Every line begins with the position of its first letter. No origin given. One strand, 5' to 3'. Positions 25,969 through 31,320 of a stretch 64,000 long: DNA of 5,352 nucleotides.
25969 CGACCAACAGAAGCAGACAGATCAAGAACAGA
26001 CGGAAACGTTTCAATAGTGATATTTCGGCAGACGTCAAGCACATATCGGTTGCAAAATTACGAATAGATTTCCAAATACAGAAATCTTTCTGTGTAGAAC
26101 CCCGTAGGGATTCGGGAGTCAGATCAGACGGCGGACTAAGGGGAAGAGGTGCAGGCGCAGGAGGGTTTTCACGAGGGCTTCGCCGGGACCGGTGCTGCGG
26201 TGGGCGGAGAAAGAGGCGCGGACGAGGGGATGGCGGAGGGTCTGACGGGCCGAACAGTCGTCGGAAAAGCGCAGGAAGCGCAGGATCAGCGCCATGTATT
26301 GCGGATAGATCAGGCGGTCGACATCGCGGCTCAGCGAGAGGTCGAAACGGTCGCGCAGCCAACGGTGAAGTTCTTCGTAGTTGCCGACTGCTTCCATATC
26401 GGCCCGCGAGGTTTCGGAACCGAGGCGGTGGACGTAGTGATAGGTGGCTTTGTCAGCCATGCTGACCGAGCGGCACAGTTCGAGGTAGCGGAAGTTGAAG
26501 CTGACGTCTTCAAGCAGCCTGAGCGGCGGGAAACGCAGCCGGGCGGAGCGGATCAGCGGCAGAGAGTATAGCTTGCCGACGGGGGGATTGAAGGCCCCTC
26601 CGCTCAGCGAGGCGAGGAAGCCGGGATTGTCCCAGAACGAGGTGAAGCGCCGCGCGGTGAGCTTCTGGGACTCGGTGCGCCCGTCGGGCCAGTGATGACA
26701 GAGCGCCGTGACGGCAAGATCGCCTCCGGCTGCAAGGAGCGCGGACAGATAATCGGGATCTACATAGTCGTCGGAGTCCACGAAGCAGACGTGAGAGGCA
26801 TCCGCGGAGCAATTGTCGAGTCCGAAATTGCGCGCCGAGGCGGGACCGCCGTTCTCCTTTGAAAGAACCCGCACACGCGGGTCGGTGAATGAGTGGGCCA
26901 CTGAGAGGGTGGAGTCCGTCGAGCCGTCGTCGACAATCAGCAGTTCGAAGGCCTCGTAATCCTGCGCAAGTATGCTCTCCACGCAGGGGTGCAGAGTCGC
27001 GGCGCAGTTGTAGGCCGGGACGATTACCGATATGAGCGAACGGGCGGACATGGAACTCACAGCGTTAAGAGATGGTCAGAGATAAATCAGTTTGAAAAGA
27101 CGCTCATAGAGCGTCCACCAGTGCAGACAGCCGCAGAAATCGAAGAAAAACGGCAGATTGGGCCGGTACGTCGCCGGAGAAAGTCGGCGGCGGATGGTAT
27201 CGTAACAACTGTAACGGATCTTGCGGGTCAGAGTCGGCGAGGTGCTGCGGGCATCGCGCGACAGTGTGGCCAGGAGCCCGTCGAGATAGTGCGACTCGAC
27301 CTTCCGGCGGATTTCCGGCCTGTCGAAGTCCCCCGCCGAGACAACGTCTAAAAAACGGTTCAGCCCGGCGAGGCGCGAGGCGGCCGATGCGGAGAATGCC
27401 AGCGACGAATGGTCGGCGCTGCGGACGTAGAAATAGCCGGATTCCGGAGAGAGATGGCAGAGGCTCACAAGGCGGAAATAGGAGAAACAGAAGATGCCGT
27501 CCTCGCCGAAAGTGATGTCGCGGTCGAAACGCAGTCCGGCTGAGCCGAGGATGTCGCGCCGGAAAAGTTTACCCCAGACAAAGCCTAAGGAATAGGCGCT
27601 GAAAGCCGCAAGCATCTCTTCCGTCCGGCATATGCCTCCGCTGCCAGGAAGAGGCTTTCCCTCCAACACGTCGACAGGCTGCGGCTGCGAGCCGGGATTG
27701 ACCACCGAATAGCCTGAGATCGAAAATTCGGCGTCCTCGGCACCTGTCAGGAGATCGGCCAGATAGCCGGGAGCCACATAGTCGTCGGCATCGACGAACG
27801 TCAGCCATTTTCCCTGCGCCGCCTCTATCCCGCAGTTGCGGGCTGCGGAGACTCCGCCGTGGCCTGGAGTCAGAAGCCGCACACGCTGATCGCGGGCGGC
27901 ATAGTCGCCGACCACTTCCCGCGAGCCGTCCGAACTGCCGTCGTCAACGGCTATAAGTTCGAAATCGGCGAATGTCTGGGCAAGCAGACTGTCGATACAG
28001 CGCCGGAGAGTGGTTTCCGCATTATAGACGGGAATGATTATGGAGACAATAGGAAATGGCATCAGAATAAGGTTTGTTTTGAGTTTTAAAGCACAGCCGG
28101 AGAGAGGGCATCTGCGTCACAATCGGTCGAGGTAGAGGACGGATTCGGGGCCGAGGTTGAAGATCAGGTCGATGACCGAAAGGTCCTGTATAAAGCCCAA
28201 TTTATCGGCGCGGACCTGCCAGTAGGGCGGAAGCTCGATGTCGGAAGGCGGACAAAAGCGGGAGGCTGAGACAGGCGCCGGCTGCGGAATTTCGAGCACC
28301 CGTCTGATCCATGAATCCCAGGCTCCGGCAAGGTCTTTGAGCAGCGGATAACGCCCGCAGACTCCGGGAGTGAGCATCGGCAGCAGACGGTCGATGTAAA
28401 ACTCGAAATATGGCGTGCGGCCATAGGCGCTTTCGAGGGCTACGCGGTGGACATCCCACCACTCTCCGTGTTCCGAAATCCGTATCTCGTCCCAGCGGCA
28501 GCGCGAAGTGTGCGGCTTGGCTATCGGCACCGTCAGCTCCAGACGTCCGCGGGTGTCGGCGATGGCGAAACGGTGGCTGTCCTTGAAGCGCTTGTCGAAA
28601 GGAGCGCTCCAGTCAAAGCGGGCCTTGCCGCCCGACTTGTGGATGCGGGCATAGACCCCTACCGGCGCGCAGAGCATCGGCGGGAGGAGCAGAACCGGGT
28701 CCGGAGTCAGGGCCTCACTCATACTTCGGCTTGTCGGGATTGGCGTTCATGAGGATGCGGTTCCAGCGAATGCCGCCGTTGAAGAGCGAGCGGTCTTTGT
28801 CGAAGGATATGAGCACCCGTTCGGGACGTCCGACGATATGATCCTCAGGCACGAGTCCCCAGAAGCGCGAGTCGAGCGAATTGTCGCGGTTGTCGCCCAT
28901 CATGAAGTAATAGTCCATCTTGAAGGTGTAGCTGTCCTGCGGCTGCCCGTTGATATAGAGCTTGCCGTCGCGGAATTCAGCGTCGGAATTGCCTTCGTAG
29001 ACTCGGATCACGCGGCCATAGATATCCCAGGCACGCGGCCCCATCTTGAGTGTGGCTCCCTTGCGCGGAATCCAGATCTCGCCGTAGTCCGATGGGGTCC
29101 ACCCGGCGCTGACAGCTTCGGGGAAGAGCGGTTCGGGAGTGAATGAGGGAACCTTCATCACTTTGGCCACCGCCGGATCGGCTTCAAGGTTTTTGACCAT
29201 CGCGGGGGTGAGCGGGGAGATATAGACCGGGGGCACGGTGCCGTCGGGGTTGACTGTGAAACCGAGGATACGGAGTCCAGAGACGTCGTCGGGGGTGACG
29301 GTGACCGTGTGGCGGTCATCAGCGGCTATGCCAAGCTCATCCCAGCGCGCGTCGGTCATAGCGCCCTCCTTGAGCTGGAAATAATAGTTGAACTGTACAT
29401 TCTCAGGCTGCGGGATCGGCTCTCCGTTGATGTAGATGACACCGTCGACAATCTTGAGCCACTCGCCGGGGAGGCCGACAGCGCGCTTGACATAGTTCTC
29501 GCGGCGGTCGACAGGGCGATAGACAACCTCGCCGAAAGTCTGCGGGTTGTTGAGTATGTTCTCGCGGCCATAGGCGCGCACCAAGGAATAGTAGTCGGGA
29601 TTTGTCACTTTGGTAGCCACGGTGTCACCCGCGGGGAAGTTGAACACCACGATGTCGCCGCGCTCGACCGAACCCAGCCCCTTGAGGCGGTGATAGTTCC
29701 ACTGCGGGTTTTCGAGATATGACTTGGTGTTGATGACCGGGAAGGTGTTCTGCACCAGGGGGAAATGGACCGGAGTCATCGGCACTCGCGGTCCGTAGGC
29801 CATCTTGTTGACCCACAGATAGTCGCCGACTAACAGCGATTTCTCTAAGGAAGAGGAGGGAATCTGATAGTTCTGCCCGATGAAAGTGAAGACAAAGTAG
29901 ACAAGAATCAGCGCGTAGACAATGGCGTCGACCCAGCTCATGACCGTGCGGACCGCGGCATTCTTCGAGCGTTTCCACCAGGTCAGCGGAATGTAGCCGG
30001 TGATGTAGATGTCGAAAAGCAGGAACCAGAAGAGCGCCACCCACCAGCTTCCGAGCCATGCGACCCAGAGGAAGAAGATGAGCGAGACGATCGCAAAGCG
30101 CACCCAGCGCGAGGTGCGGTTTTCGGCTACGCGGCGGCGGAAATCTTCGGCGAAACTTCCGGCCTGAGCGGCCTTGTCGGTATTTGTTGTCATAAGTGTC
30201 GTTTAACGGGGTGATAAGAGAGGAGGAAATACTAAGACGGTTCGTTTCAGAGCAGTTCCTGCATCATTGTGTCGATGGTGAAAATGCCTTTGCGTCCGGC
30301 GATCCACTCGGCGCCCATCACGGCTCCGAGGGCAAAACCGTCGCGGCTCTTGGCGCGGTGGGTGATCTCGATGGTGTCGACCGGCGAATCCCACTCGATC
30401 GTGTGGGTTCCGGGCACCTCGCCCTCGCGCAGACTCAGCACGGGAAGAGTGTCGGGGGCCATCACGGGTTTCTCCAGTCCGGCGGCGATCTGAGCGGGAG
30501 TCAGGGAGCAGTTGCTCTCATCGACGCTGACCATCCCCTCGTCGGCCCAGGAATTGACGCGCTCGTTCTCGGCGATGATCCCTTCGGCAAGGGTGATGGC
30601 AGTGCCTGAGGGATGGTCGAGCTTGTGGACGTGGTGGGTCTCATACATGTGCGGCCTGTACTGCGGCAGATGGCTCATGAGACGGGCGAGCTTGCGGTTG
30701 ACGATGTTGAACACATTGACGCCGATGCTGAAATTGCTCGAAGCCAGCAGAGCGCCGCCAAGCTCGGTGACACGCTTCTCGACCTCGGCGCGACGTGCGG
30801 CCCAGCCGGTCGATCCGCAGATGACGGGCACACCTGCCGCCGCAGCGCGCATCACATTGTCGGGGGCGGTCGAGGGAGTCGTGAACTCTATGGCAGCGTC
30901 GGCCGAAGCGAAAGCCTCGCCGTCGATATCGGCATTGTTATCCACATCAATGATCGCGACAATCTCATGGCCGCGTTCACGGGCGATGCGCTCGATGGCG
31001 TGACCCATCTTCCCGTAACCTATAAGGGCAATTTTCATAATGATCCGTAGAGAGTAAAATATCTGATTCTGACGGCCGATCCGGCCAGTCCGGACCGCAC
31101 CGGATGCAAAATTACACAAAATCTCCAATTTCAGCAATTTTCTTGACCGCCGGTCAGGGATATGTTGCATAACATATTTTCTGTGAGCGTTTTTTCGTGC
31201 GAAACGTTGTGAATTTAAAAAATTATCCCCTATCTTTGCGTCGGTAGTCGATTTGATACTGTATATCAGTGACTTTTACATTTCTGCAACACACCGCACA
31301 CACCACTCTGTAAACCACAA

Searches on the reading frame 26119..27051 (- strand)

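Call 69: search_protein_families(library=pfam, proteins=[window:26119-27051:-], max_evalue=0.00001)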
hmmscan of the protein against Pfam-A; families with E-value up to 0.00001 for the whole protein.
window:26119-27051:- (310 aa): 3 families
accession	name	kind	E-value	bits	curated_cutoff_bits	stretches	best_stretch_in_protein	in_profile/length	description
PF00535.33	Glycos_transf_2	-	7.5e-32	111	23.3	1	8-118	1-112/168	Glycosyl transferase family 2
PF13641.12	Glyco_tranf_2_3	-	6.8e-15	56.1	27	1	7-109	3-111/230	Glycosyltransferase like family 2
PF10111.15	Glyco_tranf_2_2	-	8.3e-12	45.6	27.3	1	8-107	1-104/276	Glycosyltransferase like family 2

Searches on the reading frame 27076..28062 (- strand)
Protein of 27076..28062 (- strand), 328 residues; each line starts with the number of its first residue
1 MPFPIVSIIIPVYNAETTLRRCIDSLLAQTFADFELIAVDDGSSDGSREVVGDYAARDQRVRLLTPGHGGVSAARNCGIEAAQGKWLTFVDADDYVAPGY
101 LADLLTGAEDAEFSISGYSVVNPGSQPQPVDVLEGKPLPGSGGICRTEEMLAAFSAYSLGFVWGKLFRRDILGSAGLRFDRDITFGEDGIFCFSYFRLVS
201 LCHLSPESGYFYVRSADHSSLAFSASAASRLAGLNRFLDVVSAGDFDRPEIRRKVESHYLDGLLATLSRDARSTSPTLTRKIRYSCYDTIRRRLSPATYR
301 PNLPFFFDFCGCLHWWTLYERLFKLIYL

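Call 69: search_protein_families(library=pfam, proteins=[window:27076-28062:-], max_evalue=0.00001)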
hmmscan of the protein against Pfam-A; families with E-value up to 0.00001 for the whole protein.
window:27076-28062:- (328 aa): 3 families
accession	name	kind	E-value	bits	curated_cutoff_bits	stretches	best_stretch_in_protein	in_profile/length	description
PF00535.33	Glycos_transf_2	-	2.6e-36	125.5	23.3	1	7-124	1-119/168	Glycosyl transferase family 2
PF13641.12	Glyco_tranf_2_3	-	1.2e-12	48.8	27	1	6-112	3-115/230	Glycosyltransferase like family 2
PF10111.15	Glyco_tranf_2_2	-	1.2e-10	41.8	27.3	1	7-105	1-103/276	Glycosyltransferase like family 2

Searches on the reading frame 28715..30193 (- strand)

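Call 69: search_protein_families(library=pfam, proteins=[window:28715-30193:-], max_evalue=0.00001)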
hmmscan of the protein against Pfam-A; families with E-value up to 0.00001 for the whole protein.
window:28715-30193:- (492 aa): 1 family
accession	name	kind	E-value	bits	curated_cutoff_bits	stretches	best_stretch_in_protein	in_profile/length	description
PF10502.14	Peptidase_S26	-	2.7e-40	138.5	22.9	2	85-269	2-108/168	Signal peptidase, peptidase S26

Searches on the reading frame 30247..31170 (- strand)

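Call 69: search_protein_families(library=pfam, proteins=[window:30247-31170:-], max_evalue=0.00001)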
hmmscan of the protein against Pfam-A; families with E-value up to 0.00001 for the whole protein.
window:30247-31170:- (307 aa): 2 families
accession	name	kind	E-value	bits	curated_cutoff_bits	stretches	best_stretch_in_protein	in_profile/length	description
PF05173.19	DapB_C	-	1.7e-30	106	27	1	150-302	1-120/121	Dihydrodipicolinate reductase, C-terminus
PF01113.26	DapB_N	-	2.1e-13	50.9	25.6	1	45-146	1-123/124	Dihydrodipicolinate reductase, N-terminus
